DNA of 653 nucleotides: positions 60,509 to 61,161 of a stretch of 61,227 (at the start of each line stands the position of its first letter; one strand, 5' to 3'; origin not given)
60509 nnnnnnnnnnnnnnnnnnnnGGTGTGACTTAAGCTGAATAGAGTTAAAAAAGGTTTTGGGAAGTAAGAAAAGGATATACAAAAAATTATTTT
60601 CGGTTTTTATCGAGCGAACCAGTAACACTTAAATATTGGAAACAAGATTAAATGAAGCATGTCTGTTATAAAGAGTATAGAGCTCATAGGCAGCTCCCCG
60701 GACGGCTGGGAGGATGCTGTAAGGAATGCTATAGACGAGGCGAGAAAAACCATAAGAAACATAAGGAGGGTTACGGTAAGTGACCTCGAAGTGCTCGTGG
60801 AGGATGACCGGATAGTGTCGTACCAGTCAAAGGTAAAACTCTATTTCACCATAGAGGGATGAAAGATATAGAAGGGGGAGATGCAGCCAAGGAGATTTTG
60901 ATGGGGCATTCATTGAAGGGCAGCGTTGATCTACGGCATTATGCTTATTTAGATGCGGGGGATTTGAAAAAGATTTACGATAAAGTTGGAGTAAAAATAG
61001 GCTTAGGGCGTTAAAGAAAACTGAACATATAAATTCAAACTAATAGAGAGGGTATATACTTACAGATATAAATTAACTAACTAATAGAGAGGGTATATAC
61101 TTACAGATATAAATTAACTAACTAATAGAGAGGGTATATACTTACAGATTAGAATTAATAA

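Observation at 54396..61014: Three co-oriented 3' stubs of one tyrosine-integrase family within 6.6 kb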

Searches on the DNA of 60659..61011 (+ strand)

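Call 39: search_rna_families(source=L001, start=3000, end=18265, threshold=evalue, max_evalue=1)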
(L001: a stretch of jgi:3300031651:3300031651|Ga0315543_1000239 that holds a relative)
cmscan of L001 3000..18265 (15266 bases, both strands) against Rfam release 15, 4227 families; matches with E-value up to 1: 1.
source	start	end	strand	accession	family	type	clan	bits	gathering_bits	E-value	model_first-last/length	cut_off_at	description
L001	4996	5136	-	RF02951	DABA-DC-AT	Cis-reg;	-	23.1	56.1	0.087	1-149/149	no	DABA-DC-AT RNA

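Call 80: search_rna_families(sources=[L013, L006, L009], threshold=evalue, max_evalue=1, show_alignments=2)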
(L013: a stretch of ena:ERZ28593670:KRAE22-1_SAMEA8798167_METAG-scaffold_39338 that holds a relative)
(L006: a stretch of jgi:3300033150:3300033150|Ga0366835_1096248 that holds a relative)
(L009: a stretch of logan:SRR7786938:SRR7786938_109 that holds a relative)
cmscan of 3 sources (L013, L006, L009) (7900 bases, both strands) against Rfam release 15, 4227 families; matches with E-value up to 1: 4.
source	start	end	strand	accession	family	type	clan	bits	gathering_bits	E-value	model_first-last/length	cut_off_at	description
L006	864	948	+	RF00005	tRNA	Gene; tRNA;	CL00001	49.6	29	1.6e-08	1-71/71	no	tRNA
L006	4254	4327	-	RF00005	tRNA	Gene; tRNA;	CL00001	46.6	29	1.1e-07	1-71/71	no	tRNA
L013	866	907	-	RF01684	mascRNA-menRNA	Gene;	-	21.8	42.5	0.87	1-56/56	no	MALAT1-associated small cytoplasmic RNA/MEN beta RNA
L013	873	890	-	RF00023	tmRNA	Gene;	CL00001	14.6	47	0.011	346-363/374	no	transfer-messenger RNA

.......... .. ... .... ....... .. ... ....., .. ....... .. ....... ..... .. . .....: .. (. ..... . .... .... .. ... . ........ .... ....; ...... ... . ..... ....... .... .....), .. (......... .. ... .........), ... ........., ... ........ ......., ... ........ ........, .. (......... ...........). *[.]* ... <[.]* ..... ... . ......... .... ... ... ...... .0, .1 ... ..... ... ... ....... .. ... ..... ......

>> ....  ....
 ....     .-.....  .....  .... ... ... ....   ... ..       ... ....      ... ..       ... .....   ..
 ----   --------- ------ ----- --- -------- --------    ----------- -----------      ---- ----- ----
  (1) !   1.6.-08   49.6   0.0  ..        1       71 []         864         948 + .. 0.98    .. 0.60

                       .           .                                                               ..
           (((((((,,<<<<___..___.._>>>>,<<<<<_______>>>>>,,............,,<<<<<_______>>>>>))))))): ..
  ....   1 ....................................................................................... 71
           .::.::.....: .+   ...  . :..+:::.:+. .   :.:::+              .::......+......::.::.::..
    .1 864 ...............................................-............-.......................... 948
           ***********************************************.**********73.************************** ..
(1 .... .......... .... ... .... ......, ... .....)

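Call 100: search_rna_families(source=L023, start=4500, end=4800, threshold=evalue, max_evalue=10, show_alignments=2)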
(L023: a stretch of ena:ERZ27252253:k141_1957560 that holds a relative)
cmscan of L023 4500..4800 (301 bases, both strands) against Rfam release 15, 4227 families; matches with E-value up to 10: 3.
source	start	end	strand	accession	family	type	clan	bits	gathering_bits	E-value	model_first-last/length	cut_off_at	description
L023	4651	4780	+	RF02157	NPPA-AS1_2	Gene; lncRNA;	-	14.3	60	5.7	1-150/150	no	NPPA antisense RNA 1 conserved region 2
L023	4680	4741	-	RF01697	Chlorobi-RRM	Cis-reg;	-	13.2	45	5.4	1-73/73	no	Chlorobi-RRM RNA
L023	4593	4679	-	RF01177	snR67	Gene; snRNA; snoRNA; CD-box;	CL00053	11.8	55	5.1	1-83/83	no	Small nucleolar RNA snR67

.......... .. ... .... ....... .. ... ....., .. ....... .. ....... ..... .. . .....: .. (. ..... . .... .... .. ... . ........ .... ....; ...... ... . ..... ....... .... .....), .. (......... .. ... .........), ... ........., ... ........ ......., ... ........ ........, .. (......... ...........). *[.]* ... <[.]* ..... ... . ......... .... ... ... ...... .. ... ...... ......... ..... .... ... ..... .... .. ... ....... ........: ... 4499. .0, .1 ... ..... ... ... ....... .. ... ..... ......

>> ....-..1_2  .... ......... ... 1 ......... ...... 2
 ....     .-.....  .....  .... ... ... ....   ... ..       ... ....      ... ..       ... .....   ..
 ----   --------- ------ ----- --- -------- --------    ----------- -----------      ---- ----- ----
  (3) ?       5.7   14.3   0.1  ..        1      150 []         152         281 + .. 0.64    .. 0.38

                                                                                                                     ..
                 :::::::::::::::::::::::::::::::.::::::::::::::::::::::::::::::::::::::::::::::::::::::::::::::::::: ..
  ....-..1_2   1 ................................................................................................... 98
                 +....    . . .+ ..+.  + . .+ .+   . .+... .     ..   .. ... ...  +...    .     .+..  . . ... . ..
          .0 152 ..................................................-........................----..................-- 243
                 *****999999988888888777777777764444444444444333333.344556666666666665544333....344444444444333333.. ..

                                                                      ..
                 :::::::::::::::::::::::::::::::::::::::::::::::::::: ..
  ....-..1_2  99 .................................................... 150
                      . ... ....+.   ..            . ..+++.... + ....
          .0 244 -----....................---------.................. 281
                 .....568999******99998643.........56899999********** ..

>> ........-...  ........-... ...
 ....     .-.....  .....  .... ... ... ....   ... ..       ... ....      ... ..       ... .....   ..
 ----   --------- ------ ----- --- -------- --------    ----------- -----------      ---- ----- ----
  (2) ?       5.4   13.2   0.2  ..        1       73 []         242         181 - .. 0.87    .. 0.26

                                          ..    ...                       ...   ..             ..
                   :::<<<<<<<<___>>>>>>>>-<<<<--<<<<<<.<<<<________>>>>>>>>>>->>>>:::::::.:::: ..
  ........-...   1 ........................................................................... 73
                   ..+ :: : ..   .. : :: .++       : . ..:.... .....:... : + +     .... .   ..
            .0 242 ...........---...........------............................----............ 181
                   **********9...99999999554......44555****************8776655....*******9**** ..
